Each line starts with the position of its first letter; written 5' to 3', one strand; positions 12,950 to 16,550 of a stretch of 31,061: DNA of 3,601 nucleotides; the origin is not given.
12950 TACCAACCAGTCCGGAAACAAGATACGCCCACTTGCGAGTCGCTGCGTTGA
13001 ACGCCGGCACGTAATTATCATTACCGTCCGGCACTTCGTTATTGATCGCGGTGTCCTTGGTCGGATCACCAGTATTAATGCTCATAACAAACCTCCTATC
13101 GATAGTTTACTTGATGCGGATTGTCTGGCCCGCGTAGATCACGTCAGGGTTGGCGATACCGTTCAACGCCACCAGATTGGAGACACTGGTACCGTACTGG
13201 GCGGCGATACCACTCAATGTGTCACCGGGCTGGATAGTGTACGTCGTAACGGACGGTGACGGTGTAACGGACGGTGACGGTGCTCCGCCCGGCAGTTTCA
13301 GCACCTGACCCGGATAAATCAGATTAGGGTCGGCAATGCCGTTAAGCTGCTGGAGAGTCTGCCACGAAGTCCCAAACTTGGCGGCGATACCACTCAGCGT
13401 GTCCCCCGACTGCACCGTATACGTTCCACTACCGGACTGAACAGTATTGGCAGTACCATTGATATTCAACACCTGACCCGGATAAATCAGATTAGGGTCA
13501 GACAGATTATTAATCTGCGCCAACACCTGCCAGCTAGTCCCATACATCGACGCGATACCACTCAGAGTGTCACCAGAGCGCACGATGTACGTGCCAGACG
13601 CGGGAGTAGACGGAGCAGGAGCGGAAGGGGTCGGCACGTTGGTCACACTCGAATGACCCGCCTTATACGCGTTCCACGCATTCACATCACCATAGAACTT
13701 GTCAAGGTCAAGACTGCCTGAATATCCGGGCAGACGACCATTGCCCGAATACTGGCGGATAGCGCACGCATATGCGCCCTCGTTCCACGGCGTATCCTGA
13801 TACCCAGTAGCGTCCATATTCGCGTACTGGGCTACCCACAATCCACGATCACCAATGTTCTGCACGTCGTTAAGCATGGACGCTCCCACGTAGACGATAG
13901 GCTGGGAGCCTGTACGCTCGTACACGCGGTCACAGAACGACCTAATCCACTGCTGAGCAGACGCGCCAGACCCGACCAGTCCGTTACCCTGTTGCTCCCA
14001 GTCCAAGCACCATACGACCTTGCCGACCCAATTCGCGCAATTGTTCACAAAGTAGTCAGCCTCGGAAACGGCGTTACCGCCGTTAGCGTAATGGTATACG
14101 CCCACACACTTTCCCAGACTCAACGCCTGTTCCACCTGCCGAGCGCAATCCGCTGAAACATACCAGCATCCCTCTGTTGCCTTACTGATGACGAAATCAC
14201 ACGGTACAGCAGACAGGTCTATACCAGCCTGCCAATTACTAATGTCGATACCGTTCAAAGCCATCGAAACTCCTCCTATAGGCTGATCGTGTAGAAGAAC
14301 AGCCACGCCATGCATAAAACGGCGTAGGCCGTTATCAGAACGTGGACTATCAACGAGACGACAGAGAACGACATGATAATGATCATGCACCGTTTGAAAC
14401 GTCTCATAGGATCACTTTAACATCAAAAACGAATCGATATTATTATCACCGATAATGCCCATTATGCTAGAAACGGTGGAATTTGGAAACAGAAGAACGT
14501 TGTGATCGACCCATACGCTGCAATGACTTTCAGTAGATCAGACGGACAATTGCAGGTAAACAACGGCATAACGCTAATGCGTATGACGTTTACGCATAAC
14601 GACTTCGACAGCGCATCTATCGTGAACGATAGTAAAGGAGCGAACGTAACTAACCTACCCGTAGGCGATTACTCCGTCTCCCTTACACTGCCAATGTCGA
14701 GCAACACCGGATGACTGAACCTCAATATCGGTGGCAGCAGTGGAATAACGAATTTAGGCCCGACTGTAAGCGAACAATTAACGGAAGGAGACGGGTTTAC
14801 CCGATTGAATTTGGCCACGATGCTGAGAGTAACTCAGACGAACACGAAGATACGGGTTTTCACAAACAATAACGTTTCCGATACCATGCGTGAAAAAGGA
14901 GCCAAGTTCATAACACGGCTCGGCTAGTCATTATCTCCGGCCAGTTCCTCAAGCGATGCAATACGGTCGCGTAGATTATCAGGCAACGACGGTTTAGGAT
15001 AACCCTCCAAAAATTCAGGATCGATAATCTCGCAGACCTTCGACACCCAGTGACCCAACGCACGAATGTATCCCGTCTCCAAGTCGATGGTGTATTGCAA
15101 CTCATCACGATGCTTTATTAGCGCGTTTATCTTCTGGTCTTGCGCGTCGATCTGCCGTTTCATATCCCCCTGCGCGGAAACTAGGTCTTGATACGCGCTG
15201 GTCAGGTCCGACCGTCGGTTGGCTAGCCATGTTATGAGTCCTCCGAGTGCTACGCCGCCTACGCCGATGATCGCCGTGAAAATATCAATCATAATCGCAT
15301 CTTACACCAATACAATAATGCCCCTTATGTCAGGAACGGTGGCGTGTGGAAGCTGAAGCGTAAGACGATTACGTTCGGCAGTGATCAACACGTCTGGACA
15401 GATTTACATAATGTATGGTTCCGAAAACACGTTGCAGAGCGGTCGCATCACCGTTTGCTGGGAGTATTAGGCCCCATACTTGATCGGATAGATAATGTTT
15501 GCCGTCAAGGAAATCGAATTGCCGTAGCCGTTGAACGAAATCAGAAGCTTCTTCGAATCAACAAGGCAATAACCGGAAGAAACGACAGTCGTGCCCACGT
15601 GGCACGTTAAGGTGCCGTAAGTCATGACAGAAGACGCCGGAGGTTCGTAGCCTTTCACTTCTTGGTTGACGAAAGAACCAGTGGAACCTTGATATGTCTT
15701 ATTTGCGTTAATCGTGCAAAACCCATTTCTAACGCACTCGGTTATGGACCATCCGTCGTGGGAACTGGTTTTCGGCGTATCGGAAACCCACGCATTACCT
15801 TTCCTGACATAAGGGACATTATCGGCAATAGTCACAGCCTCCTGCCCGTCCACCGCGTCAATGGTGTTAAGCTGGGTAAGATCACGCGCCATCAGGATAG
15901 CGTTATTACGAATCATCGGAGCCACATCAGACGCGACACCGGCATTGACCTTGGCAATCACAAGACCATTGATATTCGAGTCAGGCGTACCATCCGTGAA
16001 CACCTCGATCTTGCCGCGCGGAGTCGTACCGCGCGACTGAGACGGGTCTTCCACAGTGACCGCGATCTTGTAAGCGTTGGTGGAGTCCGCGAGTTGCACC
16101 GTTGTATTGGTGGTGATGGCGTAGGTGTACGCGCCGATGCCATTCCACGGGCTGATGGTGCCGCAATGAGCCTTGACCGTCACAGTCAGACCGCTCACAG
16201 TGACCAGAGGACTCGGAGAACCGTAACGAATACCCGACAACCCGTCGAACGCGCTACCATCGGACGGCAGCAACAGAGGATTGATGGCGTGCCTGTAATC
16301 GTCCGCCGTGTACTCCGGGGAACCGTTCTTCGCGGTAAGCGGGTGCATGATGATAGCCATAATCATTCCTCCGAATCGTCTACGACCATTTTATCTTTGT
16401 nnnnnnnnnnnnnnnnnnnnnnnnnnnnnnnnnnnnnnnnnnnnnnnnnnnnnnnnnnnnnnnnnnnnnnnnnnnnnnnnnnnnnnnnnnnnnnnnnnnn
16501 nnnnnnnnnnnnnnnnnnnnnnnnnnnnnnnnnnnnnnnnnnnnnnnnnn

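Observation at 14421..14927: Low-GC, opposite-strand ORF in the middle of the late arm, split by one in-frame TGA and lacking a canonical upstream start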

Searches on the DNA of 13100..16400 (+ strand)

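Call 6: search_dna_similar(query=window:13100-16400:+, collection=phages, mode=near, max_rows=30)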
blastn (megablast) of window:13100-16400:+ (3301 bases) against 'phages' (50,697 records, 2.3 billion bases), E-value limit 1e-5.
No match.

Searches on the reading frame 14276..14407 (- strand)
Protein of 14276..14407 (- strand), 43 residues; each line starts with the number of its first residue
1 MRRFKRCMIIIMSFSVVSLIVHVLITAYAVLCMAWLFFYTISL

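Call 8: search_protein_families(library=pfam, max_evalue=1, proteins=[window:14276-14407:-])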
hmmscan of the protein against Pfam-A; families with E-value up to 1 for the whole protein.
window:14276-14407:- (43 aa): 0 families

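Call 9: search_protein_families(library=phrogs, max_evalue=1, proteins=[window:14276-14407:-])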
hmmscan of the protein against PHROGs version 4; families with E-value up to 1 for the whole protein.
window:14276-14407:- (43 aa): 1 family
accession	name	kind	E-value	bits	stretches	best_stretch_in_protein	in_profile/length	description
phrog_7862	-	unknown function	0.05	14.6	1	9-28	7-29/33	-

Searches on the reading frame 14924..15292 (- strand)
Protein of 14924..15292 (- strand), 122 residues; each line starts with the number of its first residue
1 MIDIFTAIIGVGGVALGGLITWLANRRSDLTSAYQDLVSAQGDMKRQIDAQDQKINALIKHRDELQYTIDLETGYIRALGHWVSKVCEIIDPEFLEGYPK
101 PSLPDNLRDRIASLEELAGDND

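Call 8: search_protein_families(library=pfam, max_evalue=1, proteins=[window:14924-15292:-])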
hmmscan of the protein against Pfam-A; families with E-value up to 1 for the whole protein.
window:14924-15292:- (122 aa): 2 families
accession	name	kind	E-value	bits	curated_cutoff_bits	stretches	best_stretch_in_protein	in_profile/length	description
PF18431.6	RNAse_A_bac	-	0.084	14.1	27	1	24-83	20-79/113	Bacterial CdiA-CT RNAse A domain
PF04977.20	DivIC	-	0.18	12.1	28.9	1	38-70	16-48/80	Septum formation initiator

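Call 9: search_protein_families(library=phrogs, max_evalue=1, proteins=[window:14924-15292:-])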
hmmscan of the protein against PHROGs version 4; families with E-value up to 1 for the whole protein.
window:14924-15292:- (122 aa): 11 families
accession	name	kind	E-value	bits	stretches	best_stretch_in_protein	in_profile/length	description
phrog_1397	-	unknown function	1.8e-10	42.1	1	37-108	52-115/116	-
phrog_739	-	lysis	0.016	16.4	1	2-66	4-68/122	Rz-like spanin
phrog_8692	-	unknown function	0.021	15.9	1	1-66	3-62/125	-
phrog_16017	-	unknown function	0.058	12.2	1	11-60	552-601/1234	-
phrog_1009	-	unknown function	0.061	14.4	1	5-69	11-71/103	-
phrog_726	-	unknown function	0.074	14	1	15-83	44-114/154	-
phrog_4211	-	tail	0.21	9.4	1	6-67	1014-1075/2625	tail length tape measure protein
phrog_26396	-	unknown function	0.27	12.4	1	11-22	23-34/38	-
phrog_21166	-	unknown function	0.27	12.3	1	88-120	13-45/58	-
phrog_6922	-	unknown function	0.27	10.8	1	12-61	535-584/768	-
phrog_736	-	unknown function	0.33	12.1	1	7-51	15-62/112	-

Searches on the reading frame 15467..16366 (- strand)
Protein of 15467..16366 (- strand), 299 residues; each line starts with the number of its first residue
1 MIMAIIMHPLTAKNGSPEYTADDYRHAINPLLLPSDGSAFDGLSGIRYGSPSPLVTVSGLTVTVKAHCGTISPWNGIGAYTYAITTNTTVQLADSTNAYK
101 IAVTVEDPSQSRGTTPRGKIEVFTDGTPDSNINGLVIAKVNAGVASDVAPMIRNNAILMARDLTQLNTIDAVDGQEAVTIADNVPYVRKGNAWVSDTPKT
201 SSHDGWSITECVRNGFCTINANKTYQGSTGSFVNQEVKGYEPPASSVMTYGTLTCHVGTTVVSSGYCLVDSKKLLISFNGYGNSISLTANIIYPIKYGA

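Call 8: search_protein_families(library=pfam, max_evalue=1, proteins=[window:15467-16366:-])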
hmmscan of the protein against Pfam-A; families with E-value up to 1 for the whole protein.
window:15467-16366:- (299 aa): 2 families
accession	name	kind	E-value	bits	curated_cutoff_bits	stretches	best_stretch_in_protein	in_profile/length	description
PF22179.2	RickCE_cat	-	0.0064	17.3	27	1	98-173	24-97/102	RickCE-like, catalytic domain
PF09134.16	Invasin_D3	-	0.24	12.4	33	1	55-92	36-75/98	Invasin, domain 3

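Call 9: search_protein_families(library=phrogs, max_evalue=1, proteins=[window:15467-16366:-])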
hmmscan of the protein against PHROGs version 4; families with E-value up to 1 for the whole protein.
window:15467-16366:- (299 aa): 0 families

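Call 30: search_dna_similar(query=window:15467-16366:-, collection=phages, mode=protein, max_rows=15, max_evalue=0.001)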
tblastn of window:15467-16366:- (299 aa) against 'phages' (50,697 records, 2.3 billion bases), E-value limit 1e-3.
Records with a match: 2; places in all: 2; records where one place covers at least 80% of the query: 0.
Best place of each record, by identity: <60% 2.
By first word of the organism name: Bifidobacterium 2.
By host as written in the record: Bifidobacterium asteroides 2.
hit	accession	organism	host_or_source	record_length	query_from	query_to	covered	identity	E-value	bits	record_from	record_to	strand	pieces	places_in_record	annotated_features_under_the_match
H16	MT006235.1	Bifidobacterium phage BlindBasel1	Bifidobacterium asteroides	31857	3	197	65%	39.7%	4e-35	140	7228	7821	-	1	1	hypothetical protein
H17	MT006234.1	Bifidobacterium phage BlindUri1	Bifidobacterium asteroides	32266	3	193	64%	39.0%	4e-33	134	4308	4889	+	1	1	hypothetical protein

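Call 31: get_annotated_region(hit=H16, flank=4000)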
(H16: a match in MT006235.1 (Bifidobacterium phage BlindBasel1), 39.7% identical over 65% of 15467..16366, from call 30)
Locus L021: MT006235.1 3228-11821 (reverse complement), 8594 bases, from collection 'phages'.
description: Bifidobacterium phage BlindBasel1, complete genome.
organism: Bifidobacterium phage BlindBasel1 (NCBI taxid 2713248)
taxonomy: Viruses; Duplodnaviria; Heunggongvirae; Uroviricota; Caudoviricetes
host: Bifidobacterium asteroides; source: honeybee gut; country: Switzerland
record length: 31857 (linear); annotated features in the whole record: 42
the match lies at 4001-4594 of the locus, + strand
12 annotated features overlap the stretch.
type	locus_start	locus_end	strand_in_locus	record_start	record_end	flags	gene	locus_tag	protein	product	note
CDS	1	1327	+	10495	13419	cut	-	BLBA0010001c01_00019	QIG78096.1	putative tape measure protein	BLBA001.0001.c01_00019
CDS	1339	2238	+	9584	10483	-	-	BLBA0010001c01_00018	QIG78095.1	hypothetical protein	BLBA001.0001.c01_00018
CDS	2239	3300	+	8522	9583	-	-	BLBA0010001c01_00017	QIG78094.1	hypothetical protein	BLBA001.0001.c01_00017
CDS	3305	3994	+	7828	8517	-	-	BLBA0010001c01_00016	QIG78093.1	hypothetical protein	BLBA001.0001.c01_00016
CDS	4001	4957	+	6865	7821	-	-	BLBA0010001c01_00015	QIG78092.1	hypothetical protein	BLBA001.0001.c01_00015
CDS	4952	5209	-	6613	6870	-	-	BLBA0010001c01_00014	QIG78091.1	hypothetical protein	BLBA001.0001.c01_00014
CDS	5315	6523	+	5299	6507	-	-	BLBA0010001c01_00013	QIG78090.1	hypothetical protein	BLBA001.0001.c01_00013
CDS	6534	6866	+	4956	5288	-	-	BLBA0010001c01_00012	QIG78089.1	hypothetical protein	BLBA001.0001.c01_00012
CDS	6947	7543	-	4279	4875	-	-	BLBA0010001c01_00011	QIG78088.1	hypothetical protein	BLBA001.0001.c01_00011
CDS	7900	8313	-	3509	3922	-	-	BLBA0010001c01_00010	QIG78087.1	hypothetical protein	BLBA001.0001.c01_00010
CDS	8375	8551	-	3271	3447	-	-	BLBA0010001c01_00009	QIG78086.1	hypothetical protein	BLBA001.0001.c01_00009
CDS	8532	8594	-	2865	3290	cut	-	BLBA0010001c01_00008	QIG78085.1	hypothetical protein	BLBA001.0001.c01_00008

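Call 32: get_annotated_region(hit=H17, flank=4000)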
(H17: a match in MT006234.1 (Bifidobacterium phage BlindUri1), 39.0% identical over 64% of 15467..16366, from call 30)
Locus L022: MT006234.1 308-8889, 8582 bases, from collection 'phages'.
description: Bifidobacterium phage BlindUri1, complete genome.
organism: Bifidobacterium phage BlindUri1 (NCBI taxid 2713249)
taxonomy: Viruses; Duplodnaviria; Heunggongvirae; Uroviricota; Caudoviricetes
host: Bifidobacterium asteroides; source: honeybee gut; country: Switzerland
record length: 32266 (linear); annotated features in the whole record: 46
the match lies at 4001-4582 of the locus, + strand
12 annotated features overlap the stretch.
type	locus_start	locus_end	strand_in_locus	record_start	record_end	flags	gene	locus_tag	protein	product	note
CDS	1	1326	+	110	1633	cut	-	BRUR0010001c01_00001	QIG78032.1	putative tape measure protein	BRUR001.0001.c01_00001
CDS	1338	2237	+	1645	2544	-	-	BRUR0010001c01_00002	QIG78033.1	hypothetical protein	BRUR001.0001.c01_00002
CDS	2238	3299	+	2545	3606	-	-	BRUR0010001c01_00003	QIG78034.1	hypothetical protein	BRUR001.0001.c01_00003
CDS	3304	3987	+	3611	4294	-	-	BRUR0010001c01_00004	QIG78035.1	hypothetical protein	BRUR001.0001.c01_00004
CDS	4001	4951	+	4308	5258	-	-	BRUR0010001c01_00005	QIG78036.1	hypothetical protein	BRUR001.0001.c01_00005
CDS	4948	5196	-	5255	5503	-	-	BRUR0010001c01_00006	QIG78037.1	hypothetical protein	BRUR001.0001.c01_00006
CDS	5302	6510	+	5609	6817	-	-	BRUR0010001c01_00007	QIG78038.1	hypothetical protein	BRUR001.0001.c01_00007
CDS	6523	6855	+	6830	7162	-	-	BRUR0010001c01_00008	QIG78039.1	hypothetical protein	BRUR001.0001.c01_00008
CDS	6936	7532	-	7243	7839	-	-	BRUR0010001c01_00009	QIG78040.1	hypothetical protein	BRUR001.0001.c01_00009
CDS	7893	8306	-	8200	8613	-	-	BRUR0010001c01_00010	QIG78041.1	hypothetical protein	BRUR001.0001.c01_00010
CDS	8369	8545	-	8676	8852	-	-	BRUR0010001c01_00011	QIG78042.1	hypothetical protein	BRUR001.0001.c01_00011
CDS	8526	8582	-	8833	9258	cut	-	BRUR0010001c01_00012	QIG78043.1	hypothetical protein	BRUR001.0001.c01_00012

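Call 73: find_homologous_proteins(query=window:15467-16366:-, max_evalue=0.00001)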
Query window:15467-16366:- (299 aa): 1990 proteins with E <= 0.00001 among 2884 candidates; the best 120 are listed.
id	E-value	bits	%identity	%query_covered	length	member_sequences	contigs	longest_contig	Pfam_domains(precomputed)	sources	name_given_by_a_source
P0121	4.8e-194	661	100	99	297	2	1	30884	-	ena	-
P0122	1.0e-172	591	89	99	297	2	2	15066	-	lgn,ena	-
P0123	6.7e-168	575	86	99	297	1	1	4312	-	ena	-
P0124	8.0e-168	575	87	99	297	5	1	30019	-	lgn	-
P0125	9.6e-168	575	87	99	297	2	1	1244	-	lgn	-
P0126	2.2e-166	570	85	99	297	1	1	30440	-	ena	-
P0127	4.3e-166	569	87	99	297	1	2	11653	-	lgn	-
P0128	6.1e-166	569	84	99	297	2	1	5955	-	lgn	-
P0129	7.8e-166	569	86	99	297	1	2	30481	-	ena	-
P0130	1.4e-165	568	85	99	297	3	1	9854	-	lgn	-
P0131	3.8e-165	566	86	99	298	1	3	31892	-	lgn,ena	-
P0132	5.8e-165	566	86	99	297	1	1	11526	-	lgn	-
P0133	2.4e-164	564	85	99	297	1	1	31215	-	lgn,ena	-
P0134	1.3e-163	561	85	99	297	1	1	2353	-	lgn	-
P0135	3.8e-163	560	85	99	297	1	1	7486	-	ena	-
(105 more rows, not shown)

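Call 78: find_encoding_contigs(protein=P0121, flank=3000, max_places=6)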
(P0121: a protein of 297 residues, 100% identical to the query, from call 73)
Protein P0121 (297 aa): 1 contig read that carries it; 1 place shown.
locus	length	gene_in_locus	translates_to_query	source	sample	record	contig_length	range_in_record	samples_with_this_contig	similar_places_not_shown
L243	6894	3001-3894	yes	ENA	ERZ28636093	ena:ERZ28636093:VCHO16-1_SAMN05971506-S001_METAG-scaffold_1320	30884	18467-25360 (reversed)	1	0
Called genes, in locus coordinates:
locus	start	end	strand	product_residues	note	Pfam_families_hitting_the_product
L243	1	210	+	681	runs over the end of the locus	-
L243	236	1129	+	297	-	PF22768:SPP1_Dit (weak)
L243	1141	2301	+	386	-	-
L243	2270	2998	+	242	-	-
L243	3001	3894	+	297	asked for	-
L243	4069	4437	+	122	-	-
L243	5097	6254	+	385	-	-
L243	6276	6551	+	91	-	-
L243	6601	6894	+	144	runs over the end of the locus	PF02839:CBM_5_12 (weak)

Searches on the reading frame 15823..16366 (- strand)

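Call 36: find_related_loci(query=window:15823-16366:-, collection=metagenome_contigs, flank=3500)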
Query window:15823-16366:- (181 aa) in metagenome_contigs; peptide patterns used: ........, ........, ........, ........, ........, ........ (x = any residue, [..] = any of these).
311 stretches matched a pattern; 40 encode a relative of the query (tblastn E <= 1e-3); 40 distinct loci.
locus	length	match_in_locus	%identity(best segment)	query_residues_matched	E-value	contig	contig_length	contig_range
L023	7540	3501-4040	94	1-180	2e-112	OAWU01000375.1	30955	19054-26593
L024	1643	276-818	92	1-181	5e-120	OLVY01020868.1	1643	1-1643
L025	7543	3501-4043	92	1-181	1e-111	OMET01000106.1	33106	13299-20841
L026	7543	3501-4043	93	1-181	3e-111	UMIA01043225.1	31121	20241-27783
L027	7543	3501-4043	92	1-181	2e-111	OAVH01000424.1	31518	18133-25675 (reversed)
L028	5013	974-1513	93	1-180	6e-111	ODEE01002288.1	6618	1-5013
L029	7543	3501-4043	92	1-181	1e-110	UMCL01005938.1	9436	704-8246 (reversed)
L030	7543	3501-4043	92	1-181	2e-110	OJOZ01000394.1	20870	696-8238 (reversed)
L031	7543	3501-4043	91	1-181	3e-110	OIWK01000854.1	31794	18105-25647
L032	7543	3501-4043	92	1-181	2e-110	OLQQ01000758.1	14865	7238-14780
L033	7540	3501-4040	92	1-180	2e-110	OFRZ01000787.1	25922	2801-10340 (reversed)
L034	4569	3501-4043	91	1-181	3e-110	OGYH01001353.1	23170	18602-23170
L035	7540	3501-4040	91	1-180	5e-110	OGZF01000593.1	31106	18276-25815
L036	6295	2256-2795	91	1-180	2e-109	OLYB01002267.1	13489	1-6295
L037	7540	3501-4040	91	1-180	1e-109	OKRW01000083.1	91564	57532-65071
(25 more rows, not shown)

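Call 37: find_related_loci(query=window:15823-16366:-, collection=viral_contigs, flank=3500)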
Query window:15823-16366:- (181 aa) in viral_contigs; peptide patterns used: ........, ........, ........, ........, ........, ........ (x = any residue, [..] = any of these).
66 stretches matched a pattern; 60 encode a relative of the query (tblastn E <= 1e-3); 59 distinct loci.
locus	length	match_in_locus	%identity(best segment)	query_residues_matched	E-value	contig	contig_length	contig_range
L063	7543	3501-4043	93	1-181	3e-112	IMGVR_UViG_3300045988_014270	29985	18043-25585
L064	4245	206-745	94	1-180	2e-112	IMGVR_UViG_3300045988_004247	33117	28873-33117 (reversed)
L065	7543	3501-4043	92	1-181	3e-111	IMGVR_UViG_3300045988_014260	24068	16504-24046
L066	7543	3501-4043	93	1-181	3e-111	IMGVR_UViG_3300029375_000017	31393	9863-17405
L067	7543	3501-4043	93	1-181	6e-111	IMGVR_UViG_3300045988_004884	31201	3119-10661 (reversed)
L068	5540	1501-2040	94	1-180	5e-111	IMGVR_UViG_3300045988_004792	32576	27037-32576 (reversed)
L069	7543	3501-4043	93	1-181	2e-110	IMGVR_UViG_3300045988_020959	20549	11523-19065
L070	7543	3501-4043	92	1-181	1e-110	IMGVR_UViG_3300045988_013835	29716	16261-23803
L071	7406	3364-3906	92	1-181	2e-110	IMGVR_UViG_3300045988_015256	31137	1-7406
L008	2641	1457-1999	90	1-181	2e-114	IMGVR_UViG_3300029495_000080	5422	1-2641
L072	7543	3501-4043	91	1-181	1e-110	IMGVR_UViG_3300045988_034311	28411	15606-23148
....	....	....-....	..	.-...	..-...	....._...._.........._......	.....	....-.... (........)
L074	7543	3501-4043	92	1-181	3e-110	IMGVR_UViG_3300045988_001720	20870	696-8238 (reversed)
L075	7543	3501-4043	91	1-181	2e-110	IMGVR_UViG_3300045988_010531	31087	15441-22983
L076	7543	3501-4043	92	1-181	4e-110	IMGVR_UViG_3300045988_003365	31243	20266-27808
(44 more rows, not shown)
